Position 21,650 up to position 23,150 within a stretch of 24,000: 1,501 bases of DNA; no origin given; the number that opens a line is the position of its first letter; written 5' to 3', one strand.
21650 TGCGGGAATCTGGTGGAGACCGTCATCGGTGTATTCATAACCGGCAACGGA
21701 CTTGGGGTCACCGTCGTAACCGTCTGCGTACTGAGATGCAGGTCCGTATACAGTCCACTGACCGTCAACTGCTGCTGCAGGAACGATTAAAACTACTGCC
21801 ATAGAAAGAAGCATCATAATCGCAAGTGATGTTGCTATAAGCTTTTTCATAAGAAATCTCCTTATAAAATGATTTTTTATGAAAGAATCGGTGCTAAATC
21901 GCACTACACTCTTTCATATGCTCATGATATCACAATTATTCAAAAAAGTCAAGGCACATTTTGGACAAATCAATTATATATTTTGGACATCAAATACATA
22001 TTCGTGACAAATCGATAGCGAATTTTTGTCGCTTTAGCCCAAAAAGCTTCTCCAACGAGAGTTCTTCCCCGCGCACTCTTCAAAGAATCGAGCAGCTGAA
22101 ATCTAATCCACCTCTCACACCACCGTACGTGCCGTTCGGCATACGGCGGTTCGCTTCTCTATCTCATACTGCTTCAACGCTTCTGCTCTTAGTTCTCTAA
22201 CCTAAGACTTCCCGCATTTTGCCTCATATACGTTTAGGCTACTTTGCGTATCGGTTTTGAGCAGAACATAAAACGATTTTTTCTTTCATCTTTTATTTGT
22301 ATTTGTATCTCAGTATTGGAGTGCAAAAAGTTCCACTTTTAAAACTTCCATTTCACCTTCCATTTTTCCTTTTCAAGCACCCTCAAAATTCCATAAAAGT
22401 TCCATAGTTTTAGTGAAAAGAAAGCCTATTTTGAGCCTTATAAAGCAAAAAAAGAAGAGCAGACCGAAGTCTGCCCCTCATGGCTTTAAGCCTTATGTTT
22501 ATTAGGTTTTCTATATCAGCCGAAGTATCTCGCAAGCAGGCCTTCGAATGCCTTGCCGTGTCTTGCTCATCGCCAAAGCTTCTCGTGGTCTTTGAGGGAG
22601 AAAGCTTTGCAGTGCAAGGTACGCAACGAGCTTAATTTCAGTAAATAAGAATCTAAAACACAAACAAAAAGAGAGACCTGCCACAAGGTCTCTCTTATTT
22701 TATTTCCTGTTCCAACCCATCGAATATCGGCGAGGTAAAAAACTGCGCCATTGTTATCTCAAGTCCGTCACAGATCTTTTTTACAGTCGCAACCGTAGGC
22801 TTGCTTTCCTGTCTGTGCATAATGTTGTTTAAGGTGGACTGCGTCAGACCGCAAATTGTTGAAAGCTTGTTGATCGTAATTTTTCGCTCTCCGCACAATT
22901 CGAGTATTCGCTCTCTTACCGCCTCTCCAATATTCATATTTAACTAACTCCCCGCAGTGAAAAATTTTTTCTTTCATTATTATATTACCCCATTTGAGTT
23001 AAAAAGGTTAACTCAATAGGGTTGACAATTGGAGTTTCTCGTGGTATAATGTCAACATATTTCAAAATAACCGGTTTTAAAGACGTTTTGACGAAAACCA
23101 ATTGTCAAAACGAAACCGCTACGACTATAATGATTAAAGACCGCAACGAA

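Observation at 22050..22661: ORF-less group IIC-intron-like RNA lodged after the terminator of the XRE gene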

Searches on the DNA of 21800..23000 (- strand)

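Call 3: search_rna_families(source=window, start=21800, end=23000, threshold=evalue, max_evalue=10, show_alignments=5)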
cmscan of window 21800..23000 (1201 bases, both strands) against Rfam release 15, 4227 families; matches with E-value up to 10: 14.
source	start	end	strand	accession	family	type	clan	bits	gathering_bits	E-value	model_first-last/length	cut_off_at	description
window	22082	22151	-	RF00029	Intron_gpII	Intron;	-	38.9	40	7.5e-06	1-77/77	no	Group II catalytic intron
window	22325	22424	-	RF02728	HrrF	Gene; sRNA;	-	23.2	77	0.19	1-116/116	no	Haemophilus regulatory RNA responsive to iron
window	22651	22711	-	RF04060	mir-703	Gene; miRNA;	-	22.7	88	0.15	1-67/67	no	mir-703 microRNA precursor family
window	21857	21919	-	RF02948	cow-rumen-4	Gene; sRNA;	-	20.2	48.5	2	1-64/64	no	cow-rumen-4 RNA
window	22658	22709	+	RF02907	patAB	Cis-reg; leader;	-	20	92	2.9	1-57/57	no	patAB leader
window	21807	21879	+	RF02379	csRNA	Gene; sRNA;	-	20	57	9.6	1-93/93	no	Cia-dependent small RNA csRNA1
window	22442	22560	-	RF00558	L20_leader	Cis-reg; leader;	-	18.2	58.7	1.2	1-127/127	no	Ribosomal protein L20 leader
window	22645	22708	-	RF01808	MicX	Gene; sRNA;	-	17.8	75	0.33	1-194/194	no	MicX Vibrio cholerae sRNA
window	21877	21919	-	RF03665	MIR4359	Gene; miRNA;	-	17.4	75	5.7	1-67/67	no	MIR4359 microRNA precursor family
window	22354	22461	-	RF03933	MIR6445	Gene; miRNA;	-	17.1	100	3.4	1-117/117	no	MIR6445 microRNA precursor family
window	22657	22757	+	RF01808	MicX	Gene; sRNA;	-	16.9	75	0.58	1-194/194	no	MicX Vibrio cholerae sRNA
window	22172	22297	-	RF01932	bxd_4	Gene; lncRNA;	-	16.8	40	3.3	1-106/106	no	Bithoraxoid conserved region 4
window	22444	22492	-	RF04148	MIR844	Gene; miRNA;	-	16.6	70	3.6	1-114/114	no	MIR844 microRNA precursor family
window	22559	22666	-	RF01845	enod40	Gene;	-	11.1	45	7.3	104-219/263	no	Early nodulin 40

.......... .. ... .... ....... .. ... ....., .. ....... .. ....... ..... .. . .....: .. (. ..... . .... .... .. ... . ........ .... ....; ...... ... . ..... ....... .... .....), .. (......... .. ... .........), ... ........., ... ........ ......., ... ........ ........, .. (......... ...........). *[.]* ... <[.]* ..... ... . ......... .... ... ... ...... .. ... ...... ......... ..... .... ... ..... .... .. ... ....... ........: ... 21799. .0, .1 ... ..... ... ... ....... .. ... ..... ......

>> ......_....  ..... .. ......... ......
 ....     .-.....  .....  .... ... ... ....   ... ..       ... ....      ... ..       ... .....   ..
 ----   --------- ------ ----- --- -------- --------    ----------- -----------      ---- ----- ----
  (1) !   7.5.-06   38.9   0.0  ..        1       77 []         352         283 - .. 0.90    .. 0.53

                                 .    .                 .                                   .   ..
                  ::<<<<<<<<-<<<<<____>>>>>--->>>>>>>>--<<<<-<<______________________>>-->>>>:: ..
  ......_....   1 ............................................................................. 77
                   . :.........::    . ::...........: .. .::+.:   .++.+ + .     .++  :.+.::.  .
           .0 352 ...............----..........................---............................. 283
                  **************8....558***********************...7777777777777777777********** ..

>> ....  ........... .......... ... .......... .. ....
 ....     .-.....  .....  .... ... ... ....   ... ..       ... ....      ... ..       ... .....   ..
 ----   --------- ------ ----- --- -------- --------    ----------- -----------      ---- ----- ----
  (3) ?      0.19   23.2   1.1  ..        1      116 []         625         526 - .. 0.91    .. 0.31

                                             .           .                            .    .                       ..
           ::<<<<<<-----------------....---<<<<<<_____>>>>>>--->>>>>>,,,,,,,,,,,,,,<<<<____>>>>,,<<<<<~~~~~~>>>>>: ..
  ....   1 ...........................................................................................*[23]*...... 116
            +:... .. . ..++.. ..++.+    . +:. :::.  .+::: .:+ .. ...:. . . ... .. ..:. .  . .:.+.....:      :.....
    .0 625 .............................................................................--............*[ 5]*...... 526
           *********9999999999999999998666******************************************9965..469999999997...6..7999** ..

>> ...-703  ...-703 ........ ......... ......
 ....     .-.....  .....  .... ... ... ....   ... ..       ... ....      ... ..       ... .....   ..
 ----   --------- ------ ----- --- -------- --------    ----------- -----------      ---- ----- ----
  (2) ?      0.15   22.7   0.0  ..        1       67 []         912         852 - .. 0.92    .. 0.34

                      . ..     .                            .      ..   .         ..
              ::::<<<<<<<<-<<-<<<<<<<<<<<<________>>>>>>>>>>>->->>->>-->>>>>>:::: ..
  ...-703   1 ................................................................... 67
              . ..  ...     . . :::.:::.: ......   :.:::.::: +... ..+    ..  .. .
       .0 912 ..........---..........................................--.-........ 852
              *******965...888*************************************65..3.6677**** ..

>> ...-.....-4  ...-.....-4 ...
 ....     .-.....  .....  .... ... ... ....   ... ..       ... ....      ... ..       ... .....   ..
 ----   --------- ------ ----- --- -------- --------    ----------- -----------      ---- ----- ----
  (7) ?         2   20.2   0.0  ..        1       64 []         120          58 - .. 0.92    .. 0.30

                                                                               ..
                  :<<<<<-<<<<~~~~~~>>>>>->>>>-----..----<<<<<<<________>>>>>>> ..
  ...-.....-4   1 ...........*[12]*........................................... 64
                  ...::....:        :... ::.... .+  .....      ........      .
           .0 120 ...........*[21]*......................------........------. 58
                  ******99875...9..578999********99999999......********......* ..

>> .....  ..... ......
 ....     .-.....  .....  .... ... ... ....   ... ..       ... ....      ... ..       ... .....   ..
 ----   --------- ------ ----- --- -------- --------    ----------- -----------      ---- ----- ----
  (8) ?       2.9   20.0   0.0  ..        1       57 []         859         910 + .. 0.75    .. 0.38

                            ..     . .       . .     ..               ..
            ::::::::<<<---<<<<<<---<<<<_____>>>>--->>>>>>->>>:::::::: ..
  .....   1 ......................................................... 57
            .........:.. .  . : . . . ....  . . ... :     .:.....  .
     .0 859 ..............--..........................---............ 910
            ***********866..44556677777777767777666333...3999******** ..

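Call 8: search_dna_similar(query=window:21990-22700:-, collection=plasmids, mode=distant)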
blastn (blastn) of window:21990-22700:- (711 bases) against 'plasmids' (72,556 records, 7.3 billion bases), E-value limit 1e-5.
Records with a match: 299; places in all: 319; records where one place covers at least 80% of the query: 0.
Best place of each record, by identity: >=99% 1; 95-99% 168; 90-95% 92; 80-90% 38.
By first word of the organism name: Escherichia 184; Lactiplantibacillus 21; Limosilactobacillus 12; Klebsiella 11; Pseudomonas 9; Ligilactobacillus 8; Clostridium 8; Providencia 7; Citrobacter 5; Secundilactobacillus 4; and 26 more.
By predicted mobility (MOB-suite, as given by PLSDB): mobilizable 121; non-mobilizable 96; conjugative 82.
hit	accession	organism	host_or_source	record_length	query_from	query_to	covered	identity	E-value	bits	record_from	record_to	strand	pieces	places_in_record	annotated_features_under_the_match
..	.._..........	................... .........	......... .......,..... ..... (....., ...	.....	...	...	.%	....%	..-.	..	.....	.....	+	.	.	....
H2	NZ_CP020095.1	Lactiplantibacillus plantarum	-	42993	548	595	7%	89.6%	2e-7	65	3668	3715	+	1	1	none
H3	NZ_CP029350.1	Lactiplantibacillus plantarum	Whole organism,White Kimchi (Baek ...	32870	548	595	7%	89.6%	2e-7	65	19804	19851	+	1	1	none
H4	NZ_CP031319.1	Lactiplantibacillus plantarum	Bos taurus,cell culture,milk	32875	548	595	7%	89.6%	2e-7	65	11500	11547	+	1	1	none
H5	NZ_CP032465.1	Lactiplantibacillus plantarum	Single strain,kimchi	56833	548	595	7%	89.6%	2e-7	65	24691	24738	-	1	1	none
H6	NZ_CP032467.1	Lactiplantibacillus plantarum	Single strain,kimchi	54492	548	595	7%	89.6%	2e-7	65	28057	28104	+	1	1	none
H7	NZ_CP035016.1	Lactiplantibacillus plantarum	Tibet kefir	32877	548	595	7%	89.6%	2e-7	65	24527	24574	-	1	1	none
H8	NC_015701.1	Limosilactobacillus reuteri SD2112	Homo sapiens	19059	548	595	7%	89.6%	2e-7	65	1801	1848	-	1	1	none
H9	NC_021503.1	Limosilactobacillus reuteri I5007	pigs,healthy weaning piglets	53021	548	595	7%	89.6%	2e-7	65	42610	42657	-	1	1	none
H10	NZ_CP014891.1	Loigolactobacillus backii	cell culture,brewery environment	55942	548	595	7%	89.6%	2e-7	65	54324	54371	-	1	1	none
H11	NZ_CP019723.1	Lactiplantibacillus plantarum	whole organism,environment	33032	548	595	7%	89.6%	2e-7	65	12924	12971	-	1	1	none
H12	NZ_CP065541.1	Limosilactobacillus reuteri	Yak,cell culture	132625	548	595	7%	89.6%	2e-7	65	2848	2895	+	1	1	none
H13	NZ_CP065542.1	Limosilactobacillus reuteri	Yak,cell culture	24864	548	595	7%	89.6%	2e-7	65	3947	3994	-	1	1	none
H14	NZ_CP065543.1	Limosilactobacillus reuteri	Yak,cell culture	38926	548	595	7%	89.6%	2e-7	65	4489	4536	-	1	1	none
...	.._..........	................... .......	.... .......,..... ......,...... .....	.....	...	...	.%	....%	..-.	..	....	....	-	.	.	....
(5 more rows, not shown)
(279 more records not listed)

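Call 9: search_dna_similar(query=window:21990-22700:-, collection=phages, mode=distant)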
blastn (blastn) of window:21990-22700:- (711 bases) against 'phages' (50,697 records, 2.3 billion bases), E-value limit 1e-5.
No match.

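Call 15: get_annotated_region(hit=H1, flank=3000)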
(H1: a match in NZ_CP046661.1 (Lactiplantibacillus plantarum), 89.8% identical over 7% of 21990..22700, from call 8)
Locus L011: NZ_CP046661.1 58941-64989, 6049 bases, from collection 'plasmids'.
description: Lactiplantibacillus plantarum strain 83-18 plasmid p83-18.1, complete sequence
organism: Lactiplantibacillus plantarum (NCBI taxid 1590)
taxonomy: Bacteria; Bacillota; Bacilli; Lactobacillales; Lactobacillaceae; Lactiplantibacillus; Lactiplantibacillus plantarum
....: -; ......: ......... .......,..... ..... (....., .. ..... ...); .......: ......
typing (MOB-suite, as given by PLSDB): conjugative; replicon rep_cluster_707; relaxase MOBQ; mating-pair formation MPF_T
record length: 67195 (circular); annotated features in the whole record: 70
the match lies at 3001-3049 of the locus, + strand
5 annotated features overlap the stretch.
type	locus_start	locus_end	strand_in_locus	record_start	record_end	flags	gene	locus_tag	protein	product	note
CDS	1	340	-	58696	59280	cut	-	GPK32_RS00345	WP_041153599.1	recombinase family protein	GO:0006310 - DNA recombination [Evidence IEA]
CDS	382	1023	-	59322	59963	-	-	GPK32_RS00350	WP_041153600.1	SAP domain-containing protein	-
CDS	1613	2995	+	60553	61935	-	ltrA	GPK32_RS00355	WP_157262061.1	group II intron reverse transcriptase/maturase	GO:0000373 - Group II intron splicing [Evidence IEA]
CDS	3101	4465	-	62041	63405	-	-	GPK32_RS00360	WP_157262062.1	FAD-dependent oxidoreductase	-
CDS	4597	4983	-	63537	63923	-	-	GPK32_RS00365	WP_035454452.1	hypothetical protein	-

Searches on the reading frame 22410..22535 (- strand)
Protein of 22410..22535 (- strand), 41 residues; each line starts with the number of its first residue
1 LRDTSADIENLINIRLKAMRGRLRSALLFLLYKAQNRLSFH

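Call 66: find_encoding_contigs(protein=window:22410-22535:-, flank=3000, max_places=6)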
Protein window:22410-22535:- (41 aa): no gene with exactly this product is on record in the collection.

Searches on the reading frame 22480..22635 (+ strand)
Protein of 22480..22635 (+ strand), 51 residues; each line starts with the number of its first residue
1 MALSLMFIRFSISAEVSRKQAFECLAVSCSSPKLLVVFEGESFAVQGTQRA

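Call 67: find_encoding_contigs(protein=window:22480-22635:+, flank=3000, max_places=6)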
Protein window:22480-22635:+ (51 aa): no gene with exactly this product is on record in the collection.

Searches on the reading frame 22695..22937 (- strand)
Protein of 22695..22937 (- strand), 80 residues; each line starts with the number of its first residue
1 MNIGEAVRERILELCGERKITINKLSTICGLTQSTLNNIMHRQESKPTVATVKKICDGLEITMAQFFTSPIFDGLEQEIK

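Call 10: find_encoding_contigs(protein=window:22695-22937:-, flank=6000, max_places=10)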
Protein window:22695-22937:- (80 aa): 23 contigs read that carry it; 10 places shown.
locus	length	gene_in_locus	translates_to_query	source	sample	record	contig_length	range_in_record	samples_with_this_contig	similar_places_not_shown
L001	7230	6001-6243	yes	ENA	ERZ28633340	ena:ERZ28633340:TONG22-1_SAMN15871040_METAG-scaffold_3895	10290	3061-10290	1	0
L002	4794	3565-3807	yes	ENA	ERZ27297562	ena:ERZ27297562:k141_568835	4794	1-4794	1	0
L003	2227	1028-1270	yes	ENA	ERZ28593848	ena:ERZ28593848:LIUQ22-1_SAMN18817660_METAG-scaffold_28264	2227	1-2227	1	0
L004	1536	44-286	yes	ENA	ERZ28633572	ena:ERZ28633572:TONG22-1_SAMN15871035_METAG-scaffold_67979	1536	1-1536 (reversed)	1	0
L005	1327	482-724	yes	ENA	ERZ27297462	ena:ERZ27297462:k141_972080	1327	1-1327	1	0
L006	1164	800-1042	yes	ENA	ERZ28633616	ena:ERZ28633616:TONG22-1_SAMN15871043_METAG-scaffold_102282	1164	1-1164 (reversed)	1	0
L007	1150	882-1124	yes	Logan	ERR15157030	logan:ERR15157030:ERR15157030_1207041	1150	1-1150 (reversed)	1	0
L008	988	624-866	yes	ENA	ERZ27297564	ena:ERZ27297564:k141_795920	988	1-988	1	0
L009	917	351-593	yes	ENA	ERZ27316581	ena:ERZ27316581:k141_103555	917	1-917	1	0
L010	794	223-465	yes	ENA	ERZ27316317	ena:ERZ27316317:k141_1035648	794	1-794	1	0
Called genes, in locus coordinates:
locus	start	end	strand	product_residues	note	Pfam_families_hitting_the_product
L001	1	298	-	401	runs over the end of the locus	PF00482:T2SSF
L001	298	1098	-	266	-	PF06750:A24_N_bact, PF01478:Peptidase_A24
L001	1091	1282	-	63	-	-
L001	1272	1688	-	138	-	PF07963:N_methyl (weak)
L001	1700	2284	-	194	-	-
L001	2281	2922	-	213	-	-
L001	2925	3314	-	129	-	PF07963:N_methyl (weak)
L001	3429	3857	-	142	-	-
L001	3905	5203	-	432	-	PF07963:N_methyl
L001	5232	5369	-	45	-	-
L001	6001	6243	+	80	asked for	PF13443:HTH_26, PF01381:HTH_3 (weak)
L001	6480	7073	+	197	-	PF03747:ADP_ribosyl_GH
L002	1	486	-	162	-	?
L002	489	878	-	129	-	PF07963:N_methyl (weak)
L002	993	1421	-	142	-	-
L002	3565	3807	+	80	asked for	PF13443:HTH_26, PF01381:HTH_3 (weak)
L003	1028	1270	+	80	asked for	PF13443:HTH_26, PF01381:HTH_3 (weak)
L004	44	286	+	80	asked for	PF13443:HTH_26, PF01381:HTH_3 (weak)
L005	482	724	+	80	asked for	PF13443:HTH_26, PF01381:HTH_3 (weak)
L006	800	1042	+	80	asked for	PF13443:HTH_26, PF01381:HTH_3 (weak)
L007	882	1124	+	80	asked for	PF13443:HTH_26, PF01381:HTH_3 (weak)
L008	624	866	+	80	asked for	PF13443:HTH_26, PF01381:HTH_3 (weak)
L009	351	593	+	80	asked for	PF13443:HTH_26, PF01381:HTH_3 (weak)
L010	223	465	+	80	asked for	PF13443:HTH_26, PF01381:HTH_3 (weak)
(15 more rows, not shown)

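Call 57: search_protein_families(library=pfam, proteins=[window:22698-22937:-])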
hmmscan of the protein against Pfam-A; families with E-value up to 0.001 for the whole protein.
window:22698-22937:- (80 aa): 3 families
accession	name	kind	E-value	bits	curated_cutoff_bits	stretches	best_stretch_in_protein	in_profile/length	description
PF13443.12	HTH_26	-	9.9e-10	39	22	1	10-67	1-58/63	Cro/C1-type HTH DNA-binding domain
PF01381.28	HTH_3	-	4.8e-07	30.1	23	1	13-64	3-53/55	Helix-turn-helix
PF12844.13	HTH_19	-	5.3e-05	23.5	30.2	1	9-61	2-53/64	Helix-turn-helix domain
